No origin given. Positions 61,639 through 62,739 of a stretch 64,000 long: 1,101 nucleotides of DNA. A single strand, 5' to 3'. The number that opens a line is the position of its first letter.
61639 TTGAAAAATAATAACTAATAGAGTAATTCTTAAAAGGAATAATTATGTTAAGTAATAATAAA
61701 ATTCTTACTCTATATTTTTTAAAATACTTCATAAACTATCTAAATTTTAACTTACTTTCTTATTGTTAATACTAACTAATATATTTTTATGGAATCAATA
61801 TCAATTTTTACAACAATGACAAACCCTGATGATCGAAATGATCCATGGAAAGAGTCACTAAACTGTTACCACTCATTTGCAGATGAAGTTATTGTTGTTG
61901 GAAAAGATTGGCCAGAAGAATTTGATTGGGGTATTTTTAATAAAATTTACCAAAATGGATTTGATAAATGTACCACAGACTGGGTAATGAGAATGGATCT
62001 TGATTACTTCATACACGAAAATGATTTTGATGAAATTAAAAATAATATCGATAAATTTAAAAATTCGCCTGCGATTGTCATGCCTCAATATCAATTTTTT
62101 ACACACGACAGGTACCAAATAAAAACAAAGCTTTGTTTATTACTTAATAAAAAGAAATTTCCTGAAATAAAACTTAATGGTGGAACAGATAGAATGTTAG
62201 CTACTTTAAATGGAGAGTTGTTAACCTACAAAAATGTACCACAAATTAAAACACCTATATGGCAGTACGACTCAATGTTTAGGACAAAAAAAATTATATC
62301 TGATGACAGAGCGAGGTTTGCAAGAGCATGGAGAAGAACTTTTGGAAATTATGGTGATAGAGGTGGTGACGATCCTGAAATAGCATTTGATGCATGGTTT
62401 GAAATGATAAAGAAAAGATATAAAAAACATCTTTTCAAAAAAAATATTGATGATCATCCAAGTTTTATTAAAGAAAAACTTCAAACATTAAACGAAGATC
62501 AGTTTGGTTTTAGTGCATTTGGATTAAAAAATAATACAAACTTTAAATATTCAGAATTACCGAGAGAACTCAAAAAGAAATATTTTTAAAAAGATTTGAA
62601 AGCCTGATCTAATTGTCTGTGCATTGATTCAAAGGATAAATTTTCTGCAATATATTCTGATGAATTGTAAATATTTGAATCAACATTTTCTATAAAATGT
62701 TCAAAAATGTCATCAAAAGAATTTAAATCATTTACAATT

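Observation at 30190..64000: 34-kb glycan island built around nine large polytopic (GT-C-like) proteins and three polyprenyl-phosphate sugar synthases, with no recognisable Wzx/Wzy/ABC export or initiating transferase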

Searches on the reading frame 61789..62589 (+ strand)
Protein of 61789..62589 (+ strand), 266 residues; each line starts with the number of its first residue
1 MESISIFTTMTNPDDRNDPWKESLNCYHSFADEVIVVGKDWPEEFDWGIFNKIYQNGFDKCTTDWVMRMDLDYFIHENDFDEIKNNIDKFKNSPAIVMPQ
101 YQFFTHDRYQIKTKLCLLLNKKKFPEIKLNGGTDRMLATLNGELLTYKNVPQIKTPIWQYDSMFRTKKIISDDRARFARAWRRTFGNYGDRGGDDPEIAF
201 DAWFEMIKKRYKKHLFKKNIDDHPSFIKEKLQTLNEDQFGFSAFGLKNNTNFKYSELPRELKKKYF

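Call 7: search_protein_families(library=pfam, proteins=[window:61789-62589:+], max_evalue=0.01)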
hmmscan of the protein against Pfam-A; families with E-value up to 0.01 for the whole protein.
window:61789-62589:+ (266 aa): 2 families
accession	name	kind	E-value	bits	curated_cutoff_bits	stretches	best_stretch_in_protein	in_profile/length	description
PF00535.33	Glycos_transf_2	-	0.0083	16.5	23.3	0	55-116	71-130/168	Glycosyl transferase family 2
PF19244.4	Poly_A_pol_cat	-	0.0085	16.8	30.2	0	84-157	25-97/131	Poly(A) polymerase catalytic subunit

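Call 11: find_encoding_contigs(protein=window:61789-62589:+, flank=10000, max_places=6)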
Protein window:61789-62589:+ (266 aa): 12 contigs read that carry it; 6 places shown.
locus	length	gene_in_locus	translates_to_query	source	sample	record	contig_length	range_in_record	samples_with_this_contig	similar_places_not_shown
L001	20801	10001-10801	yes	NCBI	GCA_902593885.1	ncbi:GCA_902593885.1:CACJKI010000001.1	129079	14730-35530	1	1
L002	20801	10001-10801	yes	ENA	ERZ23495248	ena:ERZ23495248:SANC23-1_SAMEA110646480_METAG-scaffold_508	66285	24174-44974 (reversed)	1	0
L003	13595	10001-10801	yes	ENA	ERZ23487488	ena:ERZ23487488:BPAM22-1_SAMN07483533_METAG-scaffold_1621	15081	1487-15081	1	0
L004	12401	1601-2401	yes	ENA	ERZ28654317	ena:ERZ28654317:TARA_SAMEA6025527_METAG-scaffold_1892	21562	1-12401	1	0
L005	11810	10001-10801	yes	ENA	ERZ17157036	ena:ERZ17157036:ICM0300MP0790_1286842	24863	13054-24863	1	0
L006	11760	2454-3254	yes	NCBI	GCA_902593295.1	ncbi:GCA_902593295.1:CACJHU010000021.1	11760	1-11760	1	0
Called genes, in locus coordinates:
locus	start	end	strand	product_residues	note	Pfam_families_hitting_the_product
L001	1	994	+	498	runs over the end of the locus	PF00483:NTP_transferase (weak), PF01128:IspD (faint), PF12804:NTP_transf_3 (weak), PF00483:NTP_transferase (weak)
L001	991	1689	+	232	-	PF00535:Glycos_transf_2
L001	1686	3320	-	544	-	PF26626:DUF8201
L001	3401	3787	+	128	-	-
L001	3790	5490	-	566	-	-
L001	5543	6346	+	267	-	PF00535:Glycos_transf_2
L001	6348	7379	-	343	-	PF01370:Epimerase, PF04321:RmlD_sub_bind, PF16363:GDP_Man_Dehyd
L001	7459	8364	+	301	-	PF18025:FucT_N, PF00852:Glyco_transf_10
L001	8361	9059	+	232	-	PF01755:Glyco_transf_25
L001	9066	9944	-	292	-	-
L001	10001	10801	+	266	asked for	-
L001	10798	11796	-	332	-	-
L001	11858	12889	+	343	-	PF24785:RXYLT1_C (weak)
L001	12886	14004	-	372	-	-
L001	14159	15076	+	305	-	PF01370:Epimerase, PF04321:RmlD_sub_bind, PF16363:GDP_Man_Dehyd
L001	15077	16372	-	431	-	PF04932:Wzy_C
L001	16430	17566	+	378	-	PF00534:Glycos_transf_1 (faint)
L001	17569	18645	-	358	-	PF00534:Glycos_transf_1 (weak)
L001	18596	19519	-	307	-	PF00534:Glycos_transf_1, PF13692:Glyco_trans_1_4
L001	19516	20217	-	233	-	PF13641:Glyco_tranf_2_3 (weak), PF00535:Glycos_transf_2, PF10111:Glyco_tranf_2_2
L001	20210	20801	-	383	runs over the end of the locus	PF00534:Glycos_transf_1, PF13692:Glyco_trans_1_4, PF13524:Glyco_trans_1_2 (weak)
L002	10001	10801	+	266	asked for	-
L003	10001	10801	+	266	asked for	-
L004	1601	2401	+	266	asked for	-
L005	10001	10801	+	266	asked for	-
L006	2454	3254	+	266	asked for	-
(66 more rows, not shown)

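Call 39: list_cluster_members(proteins=[L001:19516-20217:-, L001:18596-19519:-])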
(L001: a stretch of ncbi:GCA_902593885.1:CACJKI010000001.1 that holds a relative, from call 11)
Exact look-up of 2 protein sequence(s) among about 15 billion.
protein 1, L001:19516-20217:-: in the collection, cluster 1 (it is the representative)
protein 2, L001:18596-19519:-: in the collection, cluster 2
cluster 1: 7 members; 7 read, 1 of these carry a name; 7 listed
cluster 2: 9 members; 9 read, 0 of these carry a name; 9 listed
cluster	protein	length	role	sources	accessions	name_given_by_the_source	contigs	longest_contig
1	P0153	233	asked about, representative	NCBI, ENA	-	-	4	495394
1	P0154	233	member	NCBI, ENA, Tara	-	strand:+ start:396 stop:1097 length:702 start_codon:yes stop_codon:yes gene_type:complete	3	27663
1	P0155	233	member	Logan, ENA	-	-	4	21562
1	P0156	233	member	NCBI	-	-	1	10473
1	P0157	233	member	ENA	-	-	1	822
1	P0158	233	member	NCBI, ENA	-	-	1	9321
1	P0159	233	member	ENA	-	-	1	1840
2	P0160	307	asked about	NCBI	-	-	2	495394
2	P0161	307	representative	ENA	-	-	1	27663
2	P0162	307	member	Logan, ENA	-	-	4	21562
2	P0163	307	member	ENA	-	-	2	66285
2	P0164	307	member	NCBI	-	-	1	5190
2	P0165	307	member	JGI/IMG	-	-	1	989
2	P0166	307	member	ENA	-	-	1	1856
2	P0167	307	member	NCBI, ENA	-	-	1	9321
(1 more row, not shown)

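Call 40: find_encoding_contigs(protein=P0153, flank=10000, max_places=3)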
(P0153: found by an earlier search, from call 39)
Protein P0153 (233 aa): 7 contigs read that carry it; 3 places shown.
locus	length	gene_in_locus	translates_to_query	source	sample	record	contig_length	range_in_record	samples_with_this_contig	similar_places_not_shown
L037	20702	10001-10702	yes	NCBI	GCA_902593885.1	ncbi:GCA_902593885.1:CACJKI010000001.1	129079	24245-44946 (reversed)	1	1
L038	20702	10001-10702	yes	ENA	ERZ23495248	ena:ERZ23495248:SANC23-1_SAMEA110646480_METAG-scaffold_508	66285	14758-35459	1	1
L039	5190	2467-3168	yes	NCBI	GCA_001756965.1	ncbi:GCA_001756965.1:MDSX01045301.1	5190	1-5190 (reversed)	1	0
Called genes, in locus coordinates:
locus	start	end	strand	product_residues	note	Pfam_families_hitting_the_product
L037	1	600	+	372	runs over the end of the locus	PF00534:Glycos_transf_1, PF13692:Glyco_trans_1_4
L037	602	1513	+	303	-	PF01501:Glyco_transf_8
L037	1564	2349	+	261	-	PF00535:Glycos_transf_2, PF10111:Glyco_tranf_2_2 (faint)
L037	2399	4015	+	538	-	PF02463:SMC_N (faint), PF00005:ABC_tran, PF13555:AAA_29 (weak), PF13304:AAA_21 (faint)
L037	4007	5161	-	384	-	PF00534:Glycos_transf_1, PF13692:Glyco_trans_1_4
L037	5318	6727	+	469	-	PF00890:FAD_binding_2, PF01266:DAO (weak), PF01593:Amino_oxidase, PF01946:Thi4, PF03486:HI0933_like (weak), PF07992:Pyr_redox_2 (weak), PF12831:FAD_oxidored (weak), PF13450:NAD_binding_8, +1 more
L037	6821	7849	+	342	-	PF01073:3Beta_HSD, PF01370:Epimerase, PF02719:Polysacc_synt_2, PF04321:RmlD_sub_bind, PF07993:NAD_binding_4, PF16363:GDP_Man_Dehyd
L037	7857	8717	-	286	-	PF01531:Glyco_transf_11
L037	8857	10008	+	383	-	PF00534:Glycos_transf_1, PF13692:Glyco_trans_1_4, PF13524:Glyco_trans_1_2 (weak)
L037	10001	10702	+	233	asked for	PF13641:Glyco_tranf_2_3 (weak), PF00535:Glycos_transf_2, PF10111:Glyco_tranf_2_2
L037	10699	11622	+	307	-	PF00534:Glycos_transf_1, PF13692:Glyco_trans_1_4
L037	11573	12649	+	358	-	PF00534:Glycos_transf_1 (weak)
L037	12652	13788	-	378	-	PF00534:Glycos_transf_1 (faint)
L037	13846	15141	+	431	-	PF04932:Wzy_C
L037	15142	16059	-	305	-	PF01370:Epimerase, PF04321:RmlD_sub_bind, PF16363:GDP_Man_Dehyd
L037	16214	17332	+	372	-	-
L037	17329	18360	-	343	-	PF24785:RXYLT1_C (weak)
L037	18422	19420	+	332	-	-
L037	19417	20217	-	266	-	-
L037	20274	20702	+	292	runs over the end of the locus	-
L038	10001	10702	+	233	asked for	PF13641:Glyco_tranf_2_3 (weak), PF00535:Glycos_transf_2, PF10111:Glyco_tranf_2_2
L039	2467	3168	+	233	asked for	PF13641:Glyco_tranf_2_3 (weak), PF00535:Glycos_transf_2, PF10111:Glyco_tranf_2_2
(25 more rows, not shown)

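Call 41: list_cluster_members(proteins=[L037:602-1513:+, L037:2399-4015:+])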
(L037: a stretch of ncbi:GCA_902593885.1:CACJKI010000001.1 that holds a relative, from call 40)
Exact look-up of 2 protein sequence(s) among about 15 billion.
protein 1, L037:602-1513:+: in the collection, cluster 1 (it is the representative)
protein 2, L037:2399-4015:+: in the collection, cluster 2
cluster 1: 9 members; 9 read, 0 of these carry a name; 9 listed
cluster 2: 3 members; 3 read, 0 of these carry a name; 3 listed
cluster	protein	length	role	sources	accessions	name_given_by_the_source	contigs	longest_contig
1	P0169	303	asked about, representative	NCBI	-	-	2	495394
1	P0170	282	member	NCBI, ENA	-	-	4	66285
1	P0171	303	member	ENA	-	-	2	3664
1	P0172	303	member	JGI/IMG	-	-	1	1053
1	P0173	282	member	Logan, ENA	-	-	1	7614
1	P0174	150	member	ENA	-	-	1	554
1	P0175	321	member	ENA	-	-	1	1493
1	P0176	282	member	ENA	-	-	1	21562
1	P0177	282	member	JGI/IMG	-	-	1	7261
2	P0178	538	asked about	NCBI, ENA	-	-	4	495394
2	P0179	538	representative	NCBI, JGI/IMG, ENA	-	-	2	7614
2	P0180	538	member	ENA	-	-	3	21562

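Call 42: find_encoding_contigs(protein=P0169, flank=10000, max_places=2)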
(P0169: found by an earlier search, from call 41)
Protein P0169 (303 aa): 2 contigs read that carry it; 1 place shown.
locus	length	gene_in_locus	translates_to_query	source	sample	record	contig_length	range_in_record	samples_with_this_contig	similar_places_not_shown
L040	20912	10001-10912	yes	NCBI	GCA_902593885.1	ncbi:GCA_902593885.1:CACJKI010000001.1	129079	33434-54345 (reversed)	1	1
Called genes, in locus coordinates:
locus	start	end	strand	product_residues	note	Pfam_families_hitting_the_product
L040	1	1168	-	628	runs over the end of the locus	PF01757:Acyl_transf_3, PF19040:SGNH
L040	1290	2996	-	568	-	-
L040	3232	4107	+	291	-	PF00535:Glycos_transf_2 (weak)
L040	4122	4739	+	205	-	PF05050:Methyltransf_21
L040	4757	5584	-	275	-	-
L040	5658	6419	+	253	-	-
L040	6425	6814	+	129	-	PF19662:DUF6165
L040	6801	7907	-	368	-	-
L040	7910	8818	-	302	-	-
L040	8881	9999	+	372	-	PF00534:Glycos_transf_1, PF13692:Glyco_trans_1_4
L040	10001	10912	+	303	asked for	PF01501:Glyco_transf_8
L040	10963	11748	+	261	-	PF00535:Glycos_transf_2, PF10111:Glyco_tranf_2_2 (faint)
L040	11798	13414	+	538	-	PF02463:SMC_N (faint), PF00005:ABC_tran, PF13555:AAA_29 (weak), PF13304:AAA_21 (faint)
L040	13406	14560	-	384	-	PF00534:Glycos_transf_1, PF13692:Glyco_trans_1_4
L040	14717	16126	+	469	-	PF00890:FAD_binding_2, PF01266:DAO (weak), PF01593:Amino_oxidase, PF01946:Thi4, PF03486:HI0933_like (weak), PF07992:Pyr_redox_2 (weak), PF12831:FAD_oxidored (weak), PF13450:NAD_binding_8, +1 more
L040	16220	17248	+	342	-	PF01073:3Beta_HSD, PF01370:Epimerase, PF02719:Polysacc_synt_2, PF04321:RmlD_sub_bind, PF07993:NAD_binding_4, PF16363:GDP_Man_Dehyd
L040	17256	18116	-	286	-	PF01531:Glyco_transf_11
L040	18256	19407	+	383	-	PF00534:Glycos_transf_1, PF13692:Glyco_trans_1_4, PF13524:Glyco_trans_1_2 (weak)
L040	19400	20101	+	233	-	PF13641:Glyco_tranf_2_3 (weak), PF00535:Glycos_transf_2, PF10111:Glyco_tranf_2_2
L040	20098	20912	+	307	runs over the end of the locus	PF00534:Glycos_transf_1, PF13692:Glyco_trans_1_4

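Call 43: list_cluster_members(proteins=[L040:1290-2996:-, L040:3232-4107:+])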
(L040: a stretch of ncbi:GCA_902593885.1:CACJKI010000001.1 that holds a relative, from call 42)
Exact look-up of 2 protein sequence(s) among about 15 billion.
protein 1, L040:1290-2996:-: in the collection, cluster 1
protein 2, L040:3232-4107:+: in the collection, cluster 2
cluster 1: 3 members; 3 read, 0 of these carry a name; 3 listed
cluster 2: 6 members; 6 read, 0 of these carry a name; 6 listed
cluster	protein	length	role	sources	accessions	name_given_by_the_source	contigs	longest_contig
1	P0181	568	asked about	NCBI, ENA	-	-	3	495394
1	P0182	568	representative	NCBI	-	-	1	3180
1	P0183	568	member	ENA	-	-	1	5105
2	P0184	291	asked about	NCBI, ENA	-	-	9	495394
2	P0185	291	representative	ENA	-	-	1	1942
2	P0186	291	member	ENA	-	-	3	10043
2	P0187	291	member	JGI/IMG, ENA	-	-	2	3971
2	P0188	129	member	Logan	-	-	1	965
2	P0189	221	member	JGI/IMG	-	-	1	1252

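Call 44: find_encoding_contigs(protein=P0181, flank=10000, max_places=2)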
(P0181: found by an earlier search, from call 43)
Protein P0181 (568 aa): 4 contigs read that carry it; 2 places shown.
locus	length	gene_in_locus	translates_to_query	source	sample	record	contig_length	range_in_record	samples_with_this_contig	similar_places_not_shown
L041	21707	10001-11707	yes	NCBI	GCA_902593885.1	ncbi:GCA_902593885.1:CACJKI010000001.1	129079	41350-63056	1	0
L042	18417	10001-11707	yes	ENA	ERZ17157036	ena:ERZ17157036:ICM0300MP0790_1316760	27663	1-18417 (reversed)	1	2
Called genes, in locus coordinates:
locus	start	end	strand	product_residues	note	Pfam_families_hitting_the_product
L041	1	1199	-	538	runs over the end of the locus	PF02463:SMC_N (faint), PF00005:ABC_tran, PF13555:AAA_29 (weak), PF13304:AAA_21 (faint)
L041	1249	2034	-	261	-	PF00535:Glycos_transf_2, PF10111:Glyco_tranf_2_2 (faint)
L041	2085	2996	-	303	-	PF01501:Glyco_transf_8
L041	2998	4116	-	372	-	PF00534:Glycos_transf_1, PF13692:Glyco_trans_1_4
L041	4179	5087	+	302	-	-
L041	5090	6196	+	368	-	-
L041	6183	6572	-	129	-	PF19662:DUF6165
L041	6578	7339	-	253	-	-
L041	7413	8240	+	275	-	-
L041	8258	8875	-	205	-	PF05050:Methyltransf_21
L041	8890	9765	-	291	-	PF00535:Glycos_transf_2 (weak)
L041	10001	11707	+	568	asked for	-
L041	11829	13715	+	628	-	PF01757:Acyl_transf_3, PF19040:SGNH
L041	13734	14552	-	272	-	-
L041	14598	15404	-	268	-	-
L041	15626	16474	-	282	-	-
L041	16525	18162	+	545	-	PF26626:DUF8201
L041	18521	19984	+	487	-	PF02397:Bac_transf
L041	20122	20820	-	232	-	PF03407:Nucleotid_trans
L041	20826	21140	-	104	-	-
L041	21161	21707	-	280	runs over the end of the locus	PF09995:MPAB_Lcp_cat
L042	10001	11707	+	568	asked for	-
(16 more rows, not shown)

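Call 49: search_protein_families(library=ncbifam, proteins=[L037:2399-4015:+, L041:10001-11707:+, L037:13846-15141:+, L041:18521-19984:+, L037:16214-17332:+, L041:5090-6196:+, L041:4179-5087:+, L037:5318-6727:+, L037:17329-18360:-, L041:11829-13715:+], max_evalue=0.01)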
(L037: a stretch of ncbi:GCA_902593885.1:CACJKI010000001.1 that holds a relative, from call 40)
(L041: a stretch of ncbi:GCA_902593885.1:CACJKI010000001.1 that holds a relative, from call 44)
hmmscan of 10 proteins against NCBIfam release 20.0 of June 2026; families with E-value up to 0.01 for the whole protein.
L037:2399-4015:+ (538 aa): 186 families (the best 25 are shown)
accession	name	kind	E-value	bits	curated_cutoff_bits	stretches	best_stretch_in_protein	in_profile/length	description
TIGR03375.1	type_I_sec_LssB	subfamily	9.6e-33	113.4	693.1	1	261-515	402-663/696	type I secretion system permease/ATPase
TIGR02857.1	CydD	equivalog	1.7e-29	103.2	435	1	327-518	314-521/529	thiol reductant ABC exporter subunit CydD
TIGR03796.1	NHLM_micro_ABC1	equivalog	2.7e-28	98.6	853.3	1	140-512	269-670/710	NHLP family bacteriocin export ABC transporter peptidase/permease/ATPase subunit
NF008364.0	PRK11160.1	equivalog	4.1e-28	98.3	630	1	264-523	278-544/575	heme ABC transporter ATP-binding protein/permease CydC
TIGR02868.1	CydC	equivalog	1.3e-26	93.3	329.05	1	333-502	333-516/530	thiol reductant ABC exporter subunit CydC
TIGR00958.1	3a01208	subfamily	3.8e-26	91.6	874.6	1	334-518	478-678/711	antigen peptide transporter 2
TIGR02203.1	MsbA_lipidA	equivalog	6.1e-25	87.7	602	1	18-496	7-509/572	lipid A export permease/ATP-binding protein MsbA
NF000355.4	ribo_prot_ABC_F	equivalog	8.4e-25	87.6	380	1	336-514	315-486/499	ribosomal protection-like ABC-F family protein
NF045513.1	HepA_fam_ABC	equivalog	1.4e-24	86.5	725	1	133-501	163-554/610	heterocyst formation ABC transporter subunit HepA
NF010178.0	PRK13657.1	equivalog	2.5e-24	85.7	733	1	181-497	173-511/588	glucan ABC transporter ATP-binding protein/ permease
NF045998.1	cleave_ABC_plasm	equivalog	2.5e-24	85.5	500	1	15-512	146-659/673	Mbov_0121 family peptidase domain-containing ABC transporter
TIGR04520.1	ECF_ATPase_1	equivalog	3.2e-24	85.8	315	1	335-522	1-205/269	energy-coupling factor transporter ATPase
TIGR03608.1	L_ocin_972_ABC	subfamily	4.8e-24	85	254.85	1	339-515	3-195/206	putative bacteriocin export ABC transporter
TIGR01193.1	bacteriocin_ABC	subfamily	1.1e-23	83.7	523.85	1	332-513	471-668/708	peptide cleavage/export ABC transporter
NF007601.2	PRK10247.1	equivalog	2.1e-23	82.9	292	1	341-521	6-199/204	iron efflux ABC transporter ATP-binding subunit FetA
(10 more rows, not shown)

L041:10001-11707:+ (568 aa): 0 families

L037:13846-15141:+ (431 aa): 0 families

L041:18521-19984:+ (487 aa): 10 families
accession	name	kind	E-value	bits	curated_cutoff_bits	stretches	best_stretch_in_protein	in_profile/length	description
TIGR03025.1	EPS_sugtrans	subfamily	1.6e-79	268.2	295.55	1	78-483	32-442/445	exopolysaccharide biosynthesis polyprenyl glycosylphosphotransferase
TIGR03022.1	WbaP_sugtrans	subfamily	3.1e-63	214.6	403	1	74-475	32-445/456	undecaprenyl-phosphate galactose phosphotransferase WbaP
TIGR03023.1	WcaJ_sugtrans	equivalog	5.2e-62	210.6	410.75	1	74-483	33-450/453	undecaprenyl-phosphate glucose phosphotransferase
NF041877.1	EPS_EpsZ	equivalog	1.1e-55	189.2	800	1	269-475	243-448/459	exopolysaccharide biosynthesis polyisoprenyl-phosphate hexose-1-phosphate transferase EpsZ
NF052601.1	undeca_RfbP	equivalog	1.1e-42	145.9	330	1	284-478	36-234/244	undecaprenyl-phosphate galactose phosphotransferase family protein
NF011751.0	PRK15204.1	equivalog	2.9e-40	138.3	907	1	211-475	197-465/476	undecaprenyl-phosphate galactose phosphotransferase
NF007518.0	PRK10124.1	equivalog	1.7e-39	135.8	684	1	205-483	191-461/464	undecaprenyl-phosphate glucose phosphotransferase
TIGR03013.1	EpsB_2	subfamily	5.8e-38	131.1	393.35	1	73-475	30-432/443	TIGR03013 family XrtA/PEP-CTERM system glycosyltransferase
NF050817.1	PolSacchBiosHfsE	equivalog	1.9e-27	96.1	750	1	231-476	213-456/467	polysaccharide biosynthesis protein HfsE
NF045514.1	glycotran_HepC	equivalog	8.4e-20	71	140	1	290-417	114-216/220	heterocyst development glycosyltransferase HepC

L037:16214-17332:+ (372 aa): 1 family
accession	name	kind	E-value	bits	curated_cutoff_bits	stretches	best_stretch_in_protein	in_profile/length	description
NF011438.0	PRK14867.1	equivalog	0.0044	15.5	1143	1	47-133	339-422/659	DNA topoisomerase VI subunit B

L041:5090-6196:+ (368 aa): 0 families

L041:4179-5087:+ (302 aa): 0 families

L037:5318-6727:+ (469 aa): 90 families (the best 25 are shown)
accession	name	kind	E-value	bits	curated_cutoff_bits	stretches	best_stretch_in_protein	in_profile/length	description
NF005548.0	PRK07208.1-4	equivalog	8.4e-154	512.8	389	1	6-468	7-472/488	hypothetical protein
NF005545.0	PRK07208.1-1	equivalog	1.3e-125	419.6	451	1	4-466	9-482/504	hypothetical protein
NF005546.0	PRK07208.1-2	equivalog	5.3e-111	371.8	418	2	80-466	114-524/527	hypothetical protein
NF005547.0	PRK07208.1-3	equivalog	1e-99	334.4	380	1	5-465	7-459/465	hypothetical protein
NF005549.0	PRK07208.1-5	equivalog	1.2e-79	268.2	587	2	78-466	113-533/534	hypothetical protein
NF005560.0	PRK07233.1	equivalog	1.9e-34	119.3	252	1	6-444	4-422/435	hypothetical protein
TIGR00031.1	UDP-GALP_mutase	equivalog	3.6e-23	82.1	303.75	1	3-177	2-176/378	UDP-galactopyranose mutase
TIGR00562.1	proto_IX_ox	equivalog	4.3e-13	48.7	97.85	1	5-416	5-436/470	protoporphyrinogen oxidase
NF008841.0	PRK11883.1-1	equivalog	5.3e-13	48.7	517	1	6-76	7-80/453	protoporphyrinogen oxidase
NF053556.1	prodigi_MAP_PigB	equivalog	9.6e-12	44.1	850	1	3-88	155-240/659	prodigiosin MAP biosynthesis oxidoreductase PigB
NF008845.0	PRK11883.1-5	equivalog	1.5e-11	43.3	560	2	6-94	8-104/468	protoporphyrinogen oxidase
NF004943.0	PRK06292.2-1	equivalog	5.5e-10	38.6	432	1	3-39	4-40/456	dihydrolipoyl dehydrogenase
TIGR03467.1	HpnE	equivalog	8.2e-10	38.6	283.05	1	6-88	2-85/430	hydroxysqualene dehydroxylase HpnE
NF058655.1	CrtID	equivalog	1.1e-09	37.7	640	1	6-76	2-70/478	bifunctional phytoene desaturase/3,4-desaturase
NF003585.0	PRK05249.1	equivalog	6e-09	35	465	1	3-41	7-45/464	Si-specific NAD(P)(+) transhydrogenase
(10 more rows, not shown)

L037:17329-18360:- (343 aa): 0 families

L041:11829-13715:+ (628 aa): 1 family
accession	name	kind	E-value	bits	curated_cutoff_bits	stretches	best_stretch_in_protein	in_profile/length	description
NF058601.1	ActlTfSucTMsmeg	equivalog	2e-16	59.6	1275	1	3-286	46-355/723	acetyltransferase SucT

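Call 75: search_protein_families(library=pfam, proteins=[L041:10001-11707:+, L037:13846-15141:+], max_evalue=0.1)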
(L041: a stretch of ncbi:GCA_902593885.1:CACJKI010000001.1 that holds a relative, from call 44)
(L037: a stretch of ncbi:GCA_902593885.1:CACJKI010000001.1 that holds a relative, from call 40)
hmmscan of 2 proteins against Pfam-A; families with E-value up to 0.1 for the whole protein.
L041:10001-11707:+ (568 aa): 0 families

L037:13846-15141:+ (431 aa): 1 family
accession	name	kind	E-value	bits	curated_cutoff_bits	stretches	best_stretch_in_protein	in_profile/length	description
PF04932.20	Wzy_C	-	1.3e-09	38.5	31.7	1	201-379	5-149/149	O-Antigen ligase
